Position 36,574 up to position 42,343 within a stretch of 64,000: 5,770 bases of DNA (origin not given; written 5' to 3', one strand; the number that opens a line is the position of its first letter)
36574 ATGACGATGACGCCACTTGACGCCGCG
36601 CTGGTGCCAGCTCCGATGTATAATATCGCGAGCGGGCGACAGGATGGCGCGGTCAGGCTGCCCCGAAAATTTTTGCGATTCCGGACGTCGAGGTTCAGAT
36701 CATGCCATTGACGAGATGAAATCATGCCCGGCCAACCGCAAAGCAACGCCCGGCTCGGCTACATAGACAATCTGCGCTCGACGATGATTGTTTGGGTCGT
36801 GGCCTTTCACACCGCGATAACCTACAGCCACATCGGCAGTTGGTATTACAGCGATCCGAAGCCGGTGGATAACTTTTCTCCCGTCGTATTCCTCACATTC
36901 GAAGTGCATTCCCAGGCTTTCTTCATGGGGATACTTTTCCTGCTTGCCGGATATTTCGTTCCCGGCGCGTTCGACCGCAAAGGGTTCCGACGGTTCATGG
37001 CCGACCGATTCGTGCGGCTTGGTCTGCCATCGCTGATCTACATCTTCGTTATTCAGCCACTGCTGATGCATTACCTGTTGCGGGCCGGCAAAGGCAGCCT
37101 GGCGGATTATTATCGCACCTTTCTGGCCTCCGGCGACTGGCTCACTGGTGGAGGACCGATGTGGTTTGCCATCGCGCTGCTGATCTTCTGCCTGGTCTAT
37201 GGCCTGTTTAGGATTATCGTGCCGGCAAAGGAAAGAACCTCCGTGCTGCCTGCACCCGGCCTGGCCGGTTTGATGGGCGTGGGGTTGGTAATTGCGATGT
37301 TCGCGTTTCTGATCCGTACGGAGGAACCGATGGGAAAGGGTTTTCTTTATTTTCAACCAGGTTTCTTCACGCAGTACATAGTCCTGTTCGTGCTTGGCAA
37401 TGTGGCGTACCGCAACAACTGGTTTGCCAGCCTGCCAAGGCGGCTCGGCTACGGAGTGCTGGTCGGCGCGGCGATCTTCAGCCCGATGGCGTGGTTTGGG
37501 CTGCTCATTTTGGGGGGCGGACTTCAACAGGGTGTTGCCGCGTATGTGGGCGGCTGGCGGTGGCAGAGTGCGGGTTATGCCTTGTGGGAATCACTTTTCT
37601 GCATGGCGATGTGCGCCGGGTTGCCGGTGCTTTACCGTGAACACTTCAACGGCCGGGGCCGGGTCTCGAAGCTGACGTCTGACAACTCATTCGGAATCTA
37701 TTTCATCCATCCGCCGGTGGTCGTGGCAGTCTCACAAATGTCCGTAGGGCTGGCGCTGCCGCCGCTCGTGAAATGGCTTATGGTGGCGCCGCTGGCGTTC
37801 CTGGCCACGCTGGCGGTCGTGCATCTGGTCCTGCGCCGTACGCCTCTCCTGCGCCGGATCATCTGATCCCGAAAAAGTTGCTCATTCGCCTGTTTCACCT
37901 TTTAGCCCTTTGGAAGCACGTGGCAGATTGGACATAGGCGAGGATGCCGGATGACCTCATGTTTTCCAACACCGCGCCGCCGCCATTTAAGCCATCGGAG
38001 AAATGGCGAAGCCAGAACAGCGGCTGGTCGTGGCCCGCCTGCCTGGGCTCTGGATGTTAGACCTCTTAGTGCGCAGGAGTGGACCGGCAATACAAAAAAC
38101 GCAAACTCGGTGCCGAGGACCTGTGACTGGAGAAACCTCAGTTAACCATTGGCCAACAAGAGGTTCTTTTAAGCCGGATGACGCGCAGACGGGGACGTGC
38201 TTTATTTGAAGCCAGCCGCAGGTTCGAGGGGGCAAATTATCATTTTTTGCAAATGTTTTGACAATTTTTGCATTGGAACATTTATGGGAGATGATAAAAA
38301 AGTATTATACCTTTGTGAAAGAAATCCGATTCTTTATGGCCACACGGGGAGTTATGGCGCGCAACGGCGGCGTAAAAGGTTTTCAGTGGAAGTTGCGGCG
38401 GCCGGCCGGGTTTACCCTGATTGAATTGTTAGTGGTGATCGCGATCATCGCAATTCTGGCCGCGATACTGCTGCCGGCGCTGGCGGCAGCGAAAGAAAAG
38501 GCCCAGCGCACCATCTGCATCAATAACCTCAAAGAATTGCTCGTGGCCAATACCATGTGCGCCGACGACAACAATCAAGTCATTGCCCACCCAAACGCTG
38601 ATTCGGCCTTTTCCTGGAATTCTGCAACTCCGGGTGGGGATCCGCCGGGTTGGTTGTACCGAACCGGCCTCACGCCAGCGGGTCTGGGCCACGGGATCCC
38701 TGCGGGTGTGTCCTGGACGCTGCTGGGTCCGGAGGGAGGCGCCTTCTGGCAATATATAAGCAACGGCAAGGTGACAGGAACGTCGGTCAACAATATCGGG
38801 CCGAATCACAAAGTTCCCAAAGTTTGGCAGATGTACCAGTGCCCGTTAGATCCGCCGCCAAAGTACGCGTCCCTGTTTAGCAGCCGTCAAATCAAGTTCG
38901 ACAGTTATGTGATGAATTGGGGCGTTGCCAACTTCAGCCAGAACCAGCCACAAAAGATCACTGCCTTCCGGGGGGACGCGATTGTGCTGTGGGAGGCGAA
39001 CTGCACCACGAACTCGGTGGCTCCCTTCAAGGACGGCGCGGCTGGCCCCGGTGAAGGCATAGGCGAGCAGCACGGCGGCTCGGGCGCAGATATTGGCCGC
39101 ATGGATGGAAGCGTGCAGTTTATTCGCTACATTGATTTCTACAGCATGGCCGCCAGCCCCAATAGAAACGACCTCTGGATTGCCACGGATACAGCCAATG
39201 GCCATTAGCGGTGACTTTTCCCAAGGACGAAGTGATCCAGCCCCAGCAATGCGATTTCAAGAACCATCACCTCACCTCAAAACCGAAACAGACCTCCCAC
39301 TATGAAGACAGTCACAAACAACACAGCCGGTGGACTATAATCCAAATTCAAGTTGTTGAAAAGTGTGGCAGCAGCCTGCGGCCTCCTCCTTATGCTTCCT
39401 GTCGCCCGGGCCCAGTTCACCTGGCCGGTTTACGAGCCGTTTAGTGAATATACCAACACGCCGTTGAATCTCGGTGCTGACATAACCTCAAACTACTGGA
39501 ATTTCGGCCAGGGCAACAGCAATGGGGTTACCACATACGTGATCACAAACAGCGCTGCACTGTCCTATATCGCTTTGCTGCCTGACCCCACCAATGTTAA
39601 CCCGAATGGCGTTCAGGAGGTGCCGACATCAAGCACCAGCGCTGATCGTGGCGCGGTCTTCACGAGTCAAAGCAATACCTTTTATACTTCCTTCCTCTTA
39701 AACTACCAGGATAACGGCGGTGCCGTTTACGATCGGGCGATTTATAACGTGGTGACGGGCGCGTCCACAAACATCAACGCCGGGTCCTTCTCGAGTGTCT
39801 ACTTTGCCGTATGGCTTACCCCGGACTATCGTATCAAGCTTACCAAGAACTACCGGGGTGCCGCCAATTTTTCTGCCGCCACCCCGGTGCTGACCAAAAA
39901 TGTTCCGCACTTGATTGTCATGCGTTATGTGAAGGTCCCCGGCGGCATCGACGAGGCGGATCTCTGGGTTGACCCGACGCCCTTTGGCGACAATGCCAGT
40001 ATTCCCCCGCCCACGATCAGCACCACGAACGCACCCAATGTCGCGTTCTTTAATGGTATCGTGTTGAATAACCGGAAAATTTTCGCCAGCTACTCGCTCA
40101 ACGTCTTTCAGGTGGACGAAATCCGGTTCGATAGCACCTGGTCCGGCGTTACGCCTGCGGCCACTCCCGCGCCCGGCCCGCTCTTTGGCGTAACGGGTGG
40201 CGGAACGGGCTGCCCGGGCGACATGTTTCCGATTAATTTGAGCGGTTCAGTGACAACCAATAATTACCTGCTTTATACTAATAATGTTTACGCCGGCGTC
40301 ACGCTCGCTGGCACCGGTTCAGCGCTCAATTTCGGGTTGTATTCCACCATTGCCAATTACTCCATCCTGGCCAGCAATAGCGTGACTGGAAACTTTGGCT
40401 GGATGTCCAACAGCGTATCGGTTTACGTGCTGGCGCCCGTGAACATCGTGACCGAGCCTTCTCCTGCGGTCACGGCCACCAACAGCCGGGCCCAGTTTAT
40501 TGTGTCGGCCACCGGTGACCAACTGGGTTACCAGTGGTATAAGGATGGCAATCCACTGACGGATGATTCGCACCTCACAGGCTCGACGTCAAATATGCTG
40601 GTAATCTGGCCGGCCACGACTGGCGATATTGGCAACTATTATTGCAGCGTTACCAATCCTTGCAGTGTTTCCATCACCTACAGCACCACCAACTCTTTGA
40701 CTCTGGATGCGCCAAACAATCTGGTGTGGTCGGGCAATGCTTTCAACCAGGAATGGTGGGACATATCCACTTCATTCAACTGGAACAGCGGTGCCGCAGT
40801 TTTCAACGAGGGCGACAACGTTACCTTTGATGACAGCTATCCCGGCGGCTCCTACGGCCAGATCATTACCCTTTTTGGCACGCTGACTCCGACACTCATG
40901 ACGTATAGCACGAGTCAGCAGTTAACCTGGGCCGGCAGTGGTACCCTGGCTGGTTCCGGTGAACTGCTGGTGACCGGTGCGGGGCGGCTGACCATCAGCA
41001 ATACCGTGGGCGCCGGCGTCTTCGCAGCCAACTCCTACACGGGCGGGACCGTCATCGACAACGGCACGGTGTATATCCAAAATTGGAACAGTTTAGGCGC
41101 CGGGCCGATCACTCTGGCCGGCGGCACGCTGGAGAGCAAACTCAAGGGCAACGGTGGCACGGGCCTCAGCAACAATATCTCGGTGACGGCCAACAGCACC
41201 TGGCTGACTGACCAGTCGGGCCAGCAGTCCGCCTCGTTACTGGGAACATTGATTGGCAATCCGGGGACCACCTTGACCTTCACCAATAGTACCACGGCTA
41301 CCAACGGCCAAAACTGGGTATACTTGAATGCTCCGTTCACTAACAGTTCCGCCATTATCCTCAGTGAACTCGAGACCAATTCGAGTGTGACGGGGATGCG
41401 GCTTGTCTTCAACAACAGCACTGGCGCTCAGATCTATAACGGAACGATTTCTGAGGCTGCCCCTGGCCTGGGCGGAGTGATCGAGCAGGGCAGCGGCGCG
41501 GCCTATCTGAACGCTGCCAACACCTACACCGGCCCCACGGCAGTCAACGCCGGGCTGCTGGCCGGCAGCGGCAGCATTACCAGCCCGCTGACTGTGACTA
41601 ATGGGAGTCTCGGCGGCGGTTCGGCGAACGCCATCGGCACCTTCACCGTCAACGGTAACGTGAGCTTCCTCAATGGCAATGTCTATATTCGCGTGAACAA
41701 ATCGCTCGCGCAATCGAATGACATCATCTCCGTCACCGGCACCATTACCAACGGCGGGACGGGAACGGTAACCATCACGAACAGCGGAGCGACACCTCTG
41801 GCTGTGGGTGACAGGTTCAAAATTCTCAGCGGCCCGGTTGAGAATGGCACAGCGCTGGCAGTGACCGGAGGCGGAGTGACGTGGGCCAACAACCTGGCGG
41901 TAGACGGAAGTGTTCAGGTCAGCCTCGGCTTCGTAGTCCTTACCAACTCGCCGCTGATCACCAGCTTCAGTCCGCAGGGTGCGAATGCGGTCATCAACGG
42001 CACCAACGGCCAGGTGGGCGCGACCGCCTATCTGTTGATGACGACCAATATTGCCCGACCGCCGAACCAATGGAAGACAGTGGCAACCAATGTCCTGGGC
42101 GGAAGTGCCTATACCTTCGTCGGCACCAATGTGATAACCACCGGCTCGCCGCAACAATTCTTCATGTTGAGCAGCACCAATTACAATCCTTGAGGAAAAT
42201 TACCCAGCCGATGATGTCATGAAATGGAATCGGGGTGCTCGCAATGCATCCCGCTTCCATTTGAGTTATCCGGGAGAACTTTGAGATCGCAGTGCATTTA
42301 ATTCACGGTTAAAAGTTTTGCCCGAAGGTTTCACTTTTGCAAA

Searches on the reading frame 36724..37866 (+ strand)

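Call 77: search_protein_families(library=pfam, proteins=[window:36724-37866:+], max_evalue=0.00001)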
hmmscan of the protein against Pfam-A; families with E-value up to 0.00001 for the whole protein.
window:36724-37866:+ (380 aa): 1 family
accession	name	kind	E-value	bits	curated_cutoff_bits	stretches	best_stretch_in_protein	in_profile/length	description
PF01757.29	Acyl_transf_3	-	2.6e-25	89.6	31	1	12-366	2-321/326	Acyltransferase domain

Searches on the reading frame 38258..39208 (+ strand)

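Call 77: search_protein_families(library=pfam, proteins=[window:38258-39208:+], max_evalue=0.00001)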
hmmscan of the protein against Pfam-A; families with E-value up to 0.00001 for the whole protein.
window:38258-39208:+ (316 aa): 1 family
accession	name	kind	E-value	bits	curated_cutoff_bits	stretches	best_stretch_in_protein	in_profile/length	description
PF07963.17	N_methyl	-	6.5e-09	35.4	21.2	1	47-72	2-27/27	Prokaryotic N-terminal methylation motif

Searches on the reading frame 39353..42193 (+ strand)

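Call 77: search_protein_families(library=pfam, proteins=[window:39353-42193:+], max_evalue=0.00001)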
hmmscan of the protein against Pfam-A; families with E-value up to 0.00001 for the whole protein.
window:39353-42193:+ (946 aa): 2 families
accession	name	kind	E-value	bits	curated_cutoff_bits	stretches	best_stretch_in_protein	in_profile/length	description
PF13927.12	Ig_3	-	1.3e-07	32.5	30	1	365-435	4-78/78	Immunoglobulin domain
PF07679.22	I-set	-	3.7e-07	30.6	23.7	1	364-437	2-79/90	Immunoglobulin I-set domain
